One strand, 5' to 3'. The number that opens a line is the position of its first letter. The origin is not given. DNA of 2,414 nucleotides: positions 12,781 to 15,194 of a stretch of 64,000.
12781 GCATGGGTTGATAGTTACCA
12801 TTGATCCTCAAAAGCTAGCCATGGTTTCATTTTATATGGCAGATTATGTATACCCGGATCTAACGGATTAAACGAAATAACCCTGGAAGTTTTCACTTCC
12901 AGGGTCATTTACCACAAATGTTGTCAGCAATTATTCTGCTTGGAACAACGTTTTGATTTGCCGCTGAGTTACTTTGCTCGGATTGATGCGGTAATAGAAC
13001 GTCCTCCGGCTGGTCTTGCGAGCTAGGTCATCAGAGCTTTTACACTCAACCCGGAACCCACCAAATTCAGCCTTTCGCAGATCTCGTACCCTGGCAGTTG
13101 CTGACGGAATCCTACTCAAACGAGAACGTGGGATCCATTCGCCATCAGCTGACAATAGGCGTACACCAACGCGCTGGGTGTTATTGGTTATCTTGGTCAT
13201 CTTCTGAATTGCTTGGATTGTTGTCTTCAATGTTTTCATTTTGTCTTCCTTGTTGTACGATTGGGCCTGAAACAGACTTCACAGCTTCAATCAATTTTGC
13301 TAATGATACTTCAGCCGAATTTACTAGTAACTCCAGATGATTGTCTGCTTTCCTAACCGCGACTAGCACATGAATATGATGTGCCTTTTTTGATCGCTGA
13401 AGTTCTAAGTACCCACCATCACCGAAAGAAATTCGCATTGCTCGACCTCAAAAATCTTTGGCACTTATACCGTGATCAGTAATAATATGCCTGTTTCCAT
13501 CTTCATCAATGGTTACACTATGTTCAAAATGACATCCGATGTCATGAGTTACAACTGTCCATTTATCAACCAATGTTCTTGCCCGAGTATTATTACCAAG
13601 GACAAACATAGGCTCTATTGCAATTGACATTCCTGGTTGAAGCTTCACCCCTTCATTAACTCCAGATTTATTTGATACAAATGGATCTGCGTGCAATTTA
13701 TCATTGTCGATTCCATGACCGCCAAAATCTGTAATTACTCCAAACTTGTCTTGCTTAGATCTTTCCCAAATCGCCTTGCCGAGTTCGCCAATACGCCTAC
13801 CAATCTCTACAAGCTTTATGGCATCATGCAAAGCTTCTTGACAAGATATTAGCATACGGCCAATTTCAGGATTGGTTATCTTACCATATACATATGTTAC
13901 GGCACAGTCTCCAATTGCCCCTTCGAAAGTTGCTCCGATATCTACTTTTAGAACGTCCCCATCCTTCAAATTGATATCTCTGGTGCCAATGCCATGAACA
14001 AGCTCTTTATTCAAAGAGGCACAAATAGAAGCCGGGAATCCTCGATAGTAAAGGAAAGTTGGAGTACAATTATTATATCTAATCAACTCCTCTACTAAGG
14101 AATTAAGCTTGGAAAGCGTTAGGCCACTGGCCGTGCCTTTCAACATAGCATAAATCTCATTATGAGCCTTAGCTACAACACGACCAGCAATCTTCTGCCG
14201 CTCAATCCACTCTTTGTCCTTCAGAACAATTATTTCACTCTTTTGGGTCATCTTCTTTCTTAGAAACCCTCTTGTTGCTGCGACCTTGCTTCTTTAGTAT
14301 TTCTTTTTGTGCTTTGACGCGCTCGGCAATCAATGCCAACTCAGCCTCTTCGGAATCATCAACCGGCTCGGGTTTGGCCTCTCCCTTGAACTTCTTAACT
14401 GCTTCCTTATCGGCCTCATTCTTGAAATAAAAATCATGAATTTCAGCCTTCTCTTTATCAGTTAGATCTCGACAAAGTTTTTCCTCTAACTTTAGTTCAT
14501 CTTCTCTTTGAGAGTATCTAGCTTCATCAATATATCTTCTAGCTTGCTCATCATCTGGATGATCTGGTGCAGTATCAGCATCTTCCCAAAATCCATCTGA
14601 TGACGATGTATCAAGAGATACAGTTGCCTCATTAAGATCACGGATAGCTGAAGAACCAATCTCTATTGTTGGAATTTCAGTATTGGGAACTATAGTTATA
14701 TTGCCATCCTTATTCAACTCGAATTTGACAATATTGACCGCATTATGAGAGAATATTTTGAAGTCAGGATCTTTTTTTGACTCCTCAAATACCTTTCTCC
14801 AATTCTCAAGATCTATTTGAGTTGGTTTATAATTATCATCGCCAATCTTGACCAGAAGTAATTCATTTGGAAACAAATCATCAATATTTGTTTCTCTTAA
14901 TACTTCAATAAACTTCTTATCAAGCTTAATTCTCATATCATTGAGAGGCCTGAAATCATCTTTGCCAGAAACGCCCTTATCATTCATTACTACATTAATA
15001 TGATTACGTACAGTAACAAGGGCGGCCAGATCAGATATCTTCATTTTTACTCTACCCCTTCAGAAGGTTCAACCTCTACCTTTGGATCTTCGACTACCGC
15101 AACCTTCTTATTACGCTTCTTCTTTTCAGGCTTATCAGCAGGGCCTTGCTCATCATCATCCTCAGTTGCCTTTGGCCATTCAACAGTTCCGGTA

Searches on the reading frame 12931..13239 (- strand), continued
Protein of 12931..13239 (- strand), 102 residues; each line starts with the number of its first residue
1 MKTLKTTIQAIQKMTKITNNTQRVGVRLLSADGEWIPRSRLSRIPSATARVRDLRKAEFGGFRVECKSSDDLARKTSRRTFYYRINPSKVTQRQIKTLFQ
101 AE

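Call 59: search_dna_similar(query=window:12931-13239:-, collection=phages, mode=protein, max_evalue=0.001)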
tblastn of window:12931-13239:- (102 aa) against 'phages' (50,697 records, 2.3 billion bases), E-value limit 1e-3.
No match.

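Call 77: find_related_loci(query=A1, collection=genome_contigs, flank=3000)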
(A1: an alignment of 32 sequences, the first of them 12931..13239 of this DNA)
Query A1 (102 aa) in genome_contigs; peptide patterns used: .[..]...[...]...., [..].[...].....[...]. (x = any residue, [..] = any of these).
71 stretches matched a pattern, but none encodes a relative of the query by tblastn (E <= 1e-3).

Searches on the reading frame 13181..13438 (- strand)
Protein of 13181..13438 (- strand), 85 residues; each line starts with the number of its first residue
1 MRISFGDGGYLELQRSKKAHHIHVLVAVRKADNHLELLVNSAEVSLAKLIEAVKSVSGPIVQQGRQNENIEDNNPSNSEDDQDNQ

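Call 7: search_protein_families(library=pfam, proteins=[window:13181-13438:-], max_evalue=1)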
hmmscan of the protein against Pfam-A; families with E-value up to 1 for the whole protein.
window:13181-13438:- (85 aa): 1 family
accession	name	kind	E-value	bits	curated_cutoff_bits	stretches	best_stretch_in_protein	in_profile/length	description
PF21753.2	DACNK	-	0.037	14.2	27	1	23-68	79-124/146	Probable sensor domain DACNK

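Call 8: search_protein_families(library=phrogs, proteins=[window:13181-13438:-], max_evalue=0.1)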
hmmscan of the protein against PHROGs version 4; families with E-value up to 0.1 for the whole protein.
window:13181-13438:- (85 aa): 0 families

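Call 44: search_protein_families(library=padloc, proteins=[window:13181-13438:-], max_evalue=1)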
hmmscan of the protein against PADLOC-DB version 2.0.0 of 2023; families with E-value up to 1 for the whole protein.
window:13181-13438:- (85 aa): 0 families

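Call 45: search_protein_families(library=ncbifam, proteins=[window:13181-13438:-], max_evalue=1)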
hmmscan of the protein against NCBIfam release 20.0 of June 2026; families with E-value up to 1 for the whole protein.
window:13181-13438:- (85 aa): 0 families

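Call 63: find_homologous_proteins(query=window:13181-13438:-, max_evalue=0.001)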
Query window:13181-13438:- (85 aa): 41 proteins with E <= 0.001 among 42 candidates.
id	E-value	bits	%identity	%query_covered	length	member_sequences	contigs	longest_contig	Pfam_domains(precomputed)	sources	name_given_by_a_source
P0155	6.2e-47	174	100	100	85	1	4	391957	-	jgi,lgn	jgi:hypothetical protein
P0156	1.0e-42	161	93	100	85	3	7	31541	-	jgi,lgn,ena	jgi:hypothetical protein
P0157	2.1e-41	157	89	100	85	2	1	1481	-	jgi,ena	jgi:hypothetical protein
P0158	1.0e-38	148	87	100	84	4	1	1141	-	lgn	-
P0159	4.0e-35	137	81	98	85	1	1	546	-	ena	-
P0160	3.2e-34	134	80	94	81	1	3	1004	-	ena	-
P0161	4.4e-34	134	82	95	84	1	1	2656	-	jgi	jgi:hypothetical protein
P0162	5.7e-34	133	78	100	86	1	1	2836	-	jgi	jgi:hypothetical protein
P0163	4.2e-33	131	80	95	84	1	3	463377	-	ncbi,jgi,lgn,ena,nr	ncbi:hypothetical protein M0R72_02610 [Candidatus Pacearchaeota archaeon]|jgi:hypothetical protein|n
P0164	9.5e-33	129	84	94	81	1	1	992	-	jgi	-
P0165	1.4e-32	129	82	95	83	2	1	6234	-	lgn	-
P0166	5.3e-32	127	73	100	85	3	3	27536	-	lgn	-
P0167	5.7e-32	127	79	95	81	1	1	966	-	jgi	jgi:hypothetical protein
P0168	7.9e-32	126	78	95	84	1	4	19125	-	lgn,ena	-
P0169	9.2e-32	126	73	98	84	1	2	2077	-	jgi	jgi:hypothetical protein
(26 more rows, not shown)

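Call 68: find_encoding_contigs(protein=P0155, flank=1500, max_places=4)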
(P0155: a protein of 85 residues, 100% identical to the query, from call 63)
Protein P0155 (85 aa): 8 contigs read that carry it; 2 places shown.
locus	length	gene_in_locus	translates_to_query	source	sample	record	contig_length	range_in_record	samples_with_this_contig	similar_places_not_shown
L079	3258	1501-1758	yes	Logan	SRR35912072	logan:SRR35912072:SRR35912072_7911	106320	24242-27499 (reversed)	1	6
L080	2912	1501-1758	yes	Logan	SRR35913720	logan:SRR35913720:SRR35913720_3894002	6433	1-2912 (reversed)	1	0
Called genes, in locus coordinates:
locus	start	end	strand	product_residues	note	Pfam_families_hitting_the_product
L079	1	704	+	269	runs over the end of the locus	-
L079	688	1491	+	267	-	PF00557:Peptidase_M24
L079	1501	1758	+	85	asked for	-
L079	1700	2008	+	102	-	-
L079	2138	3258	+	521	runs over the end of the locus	-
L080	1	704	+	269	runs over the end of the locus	-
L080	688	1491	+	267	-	PF00557:Peptidase_M24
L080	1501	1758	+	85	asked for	-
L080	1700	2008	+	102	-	-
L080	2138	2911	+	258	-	?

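Call 69: predict_structure(alignment_id=A3)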
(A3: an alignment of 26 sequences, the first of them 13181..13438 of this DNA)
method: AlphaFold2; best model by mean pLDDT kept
length: 85 residues; sequences in the alignment: 26
mean_pLDDT: 76.3   pTM: 0.53
mean pLDDT of the five models: 76.3, 75.9, 75.6, 74.7, 74.6
residues with pLDDT >= 90: 42; 70-90: 15; 50-70: 5; < 50: 23
segments of 3 or more residues with pLDDT < 50: 63-85
pLDDT, mean of each block of 10 residues (from residue 1): 92 96 95 90 95 79 45 38 40
secondary structure, 60 per line:
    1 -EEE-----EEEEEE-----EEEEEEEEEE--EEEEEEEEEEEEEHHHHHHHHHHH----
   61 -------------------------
elements in order: E2-4 E10-15 E21-30 E33-45 H46-56

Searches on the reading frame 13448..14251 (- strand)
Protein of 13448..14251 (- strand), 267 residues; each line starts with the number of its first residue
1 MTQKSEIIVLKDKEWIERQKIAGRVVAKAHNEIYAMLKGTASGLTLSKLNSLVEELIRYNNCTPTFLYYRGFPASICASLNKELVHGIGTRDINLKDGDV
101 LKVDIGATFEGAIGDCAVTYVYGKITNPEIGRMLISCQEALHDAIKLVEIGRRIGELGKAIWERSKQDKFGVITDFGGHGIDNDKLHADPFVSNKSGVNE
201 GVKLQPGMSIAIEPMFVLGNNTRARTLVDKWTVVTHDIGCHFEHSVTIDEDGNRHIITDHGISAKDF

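Call 7: search_protein_families(library=pfam, proteins=[window:13448-14251:-], max_evalue=1)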
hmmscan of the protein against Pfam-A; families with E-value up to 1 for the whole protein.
window:13448-14251:- (267 aa): 2 families
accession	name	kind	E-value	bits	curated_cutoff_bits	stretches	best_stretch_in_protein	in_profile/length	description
PF00557.29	Peptidase_M24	-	4e-34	118.7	23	1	20-250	4-208/208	Metallopeptidase family M24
PF12451.13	VPS11_C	-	0.22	12.2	25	1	164-180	27-42/45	Vacuolar protein sorting protein 11 C terminal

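Call 8: search_protein_families(library=phrogs, proteins=[window:13448-14251:-], max_evalue=0.1)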
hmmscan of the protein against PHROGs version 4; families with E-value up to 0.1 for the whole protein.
window:13448-14251:- (267 aa): 1 family
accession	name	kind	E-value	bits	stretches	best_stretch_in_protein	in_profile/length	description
phrog_24316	-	unknown function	0.00011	22.3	1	81-216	199-328/367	-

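Call 60: search_dna_similar(query=window:13448-14251:-, collection=phages, mode=protein, max_evalue=1e-10, max_rows=10)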
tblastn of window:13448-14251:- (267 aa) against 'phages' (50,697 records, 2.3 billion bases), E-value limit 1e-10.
Records with a match: 21; places in all: 21; records where one place covers at least 80% of the query: 19.
Best place of each record, by identity: <60% 21.
By first word of the organism name: Bacteriophage 8; Acinetobacter 4; Listeria 2; Salmonella 2; Enterococcus 1; Pseudomonas 1; uncultured 1; Staphylococcus 1; Vibrio 1.
By host as written in the record: - 13; Listeria monocytogenes 2; Enterococcus faecalis 1; Homo sapiens 1; Pseudomonas aeruginosa 1; Salmonella enterica subsp. enterica serovar Kentucky 1; Staphylococcus aureus 1; Vibrio harveyi 1.
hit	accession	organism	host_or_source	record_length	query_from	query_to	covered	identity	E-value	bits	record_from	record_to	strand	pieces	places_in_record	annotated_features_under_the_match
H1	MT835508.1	Bacteriophage sp.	human fecal samples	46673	7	252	92%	35.9%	3e-41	156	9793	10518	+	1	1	record has no annotation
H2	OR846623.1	Enterococcus phage Efs 1-1-1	Enterococcus faecalis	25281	3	261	97%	33.3%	3e-36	142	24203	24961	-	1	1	record has no annotation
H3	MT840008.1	Bacteriophage sp.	human fecal samples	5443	16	258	91%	35.5%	4e-41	155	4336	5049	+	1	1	record has no annotation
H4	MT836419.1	Bacteriophage sp.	human fecal samples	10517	6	258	95%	33.7%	5e-37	144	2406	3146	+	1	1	record has no annotation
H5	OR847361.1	Listeria phage LM 4-11-1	Listeria monocytogenes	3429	7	261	96%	31.9%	3e-31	127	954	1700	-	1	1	record has no annotation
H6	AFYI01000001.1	Salmonella enterica subsp. enterica serovar Infantis str. ...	Homo sapiens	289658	8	252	92%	33.2%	2e-32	130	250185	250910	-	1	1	methionine aminopeptidase, type I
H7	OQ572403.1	Pseudomonas phage Y1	Pseudomonas aeruginosa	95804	8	252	92%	32.5%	3e-30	124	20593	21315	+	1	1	record has no annotation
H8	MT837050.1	Bacteriophage sp.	human fecal samples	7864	1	252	94%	29.8%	2e-24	107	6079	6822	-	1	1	record has no annotation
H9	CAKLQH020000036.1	Acinetobacter phage MD-2021a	not known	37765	9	252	91%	30.4%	8e-29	120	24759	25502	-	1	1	map_2: methionine aminopeptidase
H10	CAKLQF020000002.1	Acinetobacter phage MD-2021a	not known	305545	9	252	91%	30.4%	8e-29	120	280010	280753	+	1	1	map_1: methionine aminopeptidase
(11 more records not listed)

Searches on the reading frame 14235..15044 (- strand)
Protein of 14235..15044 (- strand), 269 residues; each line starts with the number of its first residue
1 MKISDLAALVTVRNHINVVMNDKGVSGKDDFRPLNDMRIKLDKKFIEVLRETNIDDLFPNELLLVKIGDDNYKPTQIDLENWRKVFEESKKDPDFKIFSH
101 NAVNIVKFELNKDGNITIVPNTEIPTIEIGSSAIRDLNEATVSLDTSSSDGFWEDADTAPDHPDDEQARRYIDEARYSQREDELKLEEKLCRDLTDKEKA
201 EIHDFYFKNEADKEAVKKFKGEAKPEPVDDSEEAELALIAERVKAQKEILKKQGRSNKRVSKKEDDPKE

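Call 7: search_protein_families(library=pfam, proteins=[window:14235-15044:-], max_evalue=1)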
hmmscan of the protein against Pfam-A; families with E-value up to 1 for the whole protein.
window:14235-15044:- (269 aa): 0 families

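Call 8: search_protein_families(library=phrogs, proteins=[window:14235-15044:-], max_evalue=0.1)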
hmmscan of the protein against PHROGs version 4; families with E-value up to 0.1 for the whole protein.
window:14235-15044:- (269 aa): 2 families
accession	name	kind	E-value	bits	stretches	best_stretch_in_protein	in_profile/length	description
phrog_16240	-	head and packaging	0.0047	16.5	1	62-109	293-342/643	portal protein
phrog_4465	-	tail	0.064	13.5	0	67-138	155-224/342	tail fiber protein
